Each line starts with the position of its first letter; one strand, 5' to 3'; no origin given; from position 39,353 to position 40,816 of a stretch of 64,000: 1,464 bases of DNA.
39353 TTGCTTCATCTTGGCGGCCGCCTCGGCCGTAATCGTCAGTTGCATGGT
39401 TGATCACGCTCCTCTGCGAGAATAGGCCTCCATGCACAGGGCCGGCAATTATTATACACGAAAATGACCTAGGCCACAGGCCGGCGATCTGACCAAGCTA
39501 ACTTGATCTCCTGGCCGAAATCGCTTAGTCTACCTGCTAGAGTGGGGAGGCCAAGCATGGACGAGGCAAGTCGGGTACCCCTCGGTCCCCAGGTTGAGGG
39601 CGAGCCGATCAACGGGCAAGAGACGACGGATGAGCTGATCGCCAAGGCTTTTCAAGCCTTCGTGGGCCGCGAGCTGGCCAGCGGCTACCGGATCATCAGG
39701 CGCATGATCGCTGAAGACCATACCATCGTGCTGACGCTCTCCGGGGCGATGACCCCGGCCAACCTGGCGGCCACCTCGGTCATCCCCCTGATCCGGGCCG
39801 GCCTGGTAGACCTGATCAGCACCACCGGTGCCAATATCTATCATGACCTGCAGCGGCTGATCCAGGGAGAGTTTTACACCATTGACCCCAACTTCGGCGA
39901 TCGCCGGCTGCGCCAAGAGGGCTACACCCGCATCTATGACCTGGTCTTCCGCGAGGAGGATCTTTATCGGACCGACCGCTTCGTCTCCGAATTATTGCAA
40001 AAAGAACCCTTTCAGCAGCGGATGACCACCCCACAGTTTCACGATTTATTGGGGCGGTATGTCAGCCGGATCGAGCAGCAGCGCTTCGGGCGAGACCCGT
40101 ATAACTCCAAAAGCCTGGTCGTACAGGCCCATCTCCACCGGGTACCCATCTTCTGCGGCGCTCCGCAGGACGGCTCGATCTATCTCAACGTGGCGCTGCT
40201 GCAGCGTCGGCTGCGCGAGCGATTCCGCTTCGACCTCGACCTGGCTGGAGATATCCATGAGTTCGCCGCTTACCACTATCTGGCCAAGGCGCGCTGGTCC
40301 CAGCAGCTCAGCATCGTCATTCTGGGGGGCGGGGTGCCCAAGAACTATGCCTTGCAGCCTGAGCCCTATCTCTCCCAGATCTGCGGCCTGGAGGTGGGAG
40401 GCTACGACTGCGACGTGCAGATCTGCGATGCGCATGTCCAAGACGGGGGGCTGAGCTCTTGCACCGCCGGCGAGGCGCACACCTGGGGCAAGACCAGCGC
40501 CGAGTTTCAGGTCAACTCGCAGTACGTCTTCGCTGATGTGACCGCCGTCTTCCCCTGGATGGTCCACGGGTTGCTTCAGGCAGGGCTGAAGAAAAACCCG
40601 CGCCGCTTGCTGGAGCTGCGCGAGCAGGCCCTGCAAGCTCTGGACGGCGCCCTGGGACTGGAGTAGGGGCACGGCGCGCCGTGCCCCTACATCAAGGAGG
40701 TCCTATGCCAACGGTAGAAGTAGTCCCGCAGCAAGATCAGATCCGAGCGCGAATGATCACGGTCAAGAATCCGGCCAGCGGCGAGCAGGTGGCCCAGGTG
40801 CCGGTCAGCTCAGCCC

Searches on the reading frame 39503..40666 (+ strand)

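Call 95: search_protein_families(library=pfam, max_evalue=0.001, proteins=[window:39503-40666:+])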
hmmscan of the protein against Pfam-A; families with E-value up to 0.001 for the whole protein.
window:39503-40666:+ (387 aa): 1 family
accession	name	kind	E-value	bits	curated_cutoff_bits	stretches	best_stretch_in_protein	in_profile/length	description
PF01916.23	DS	-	6e-60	203.4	27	1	52-355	10-286/288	Deoxyhypusine synthase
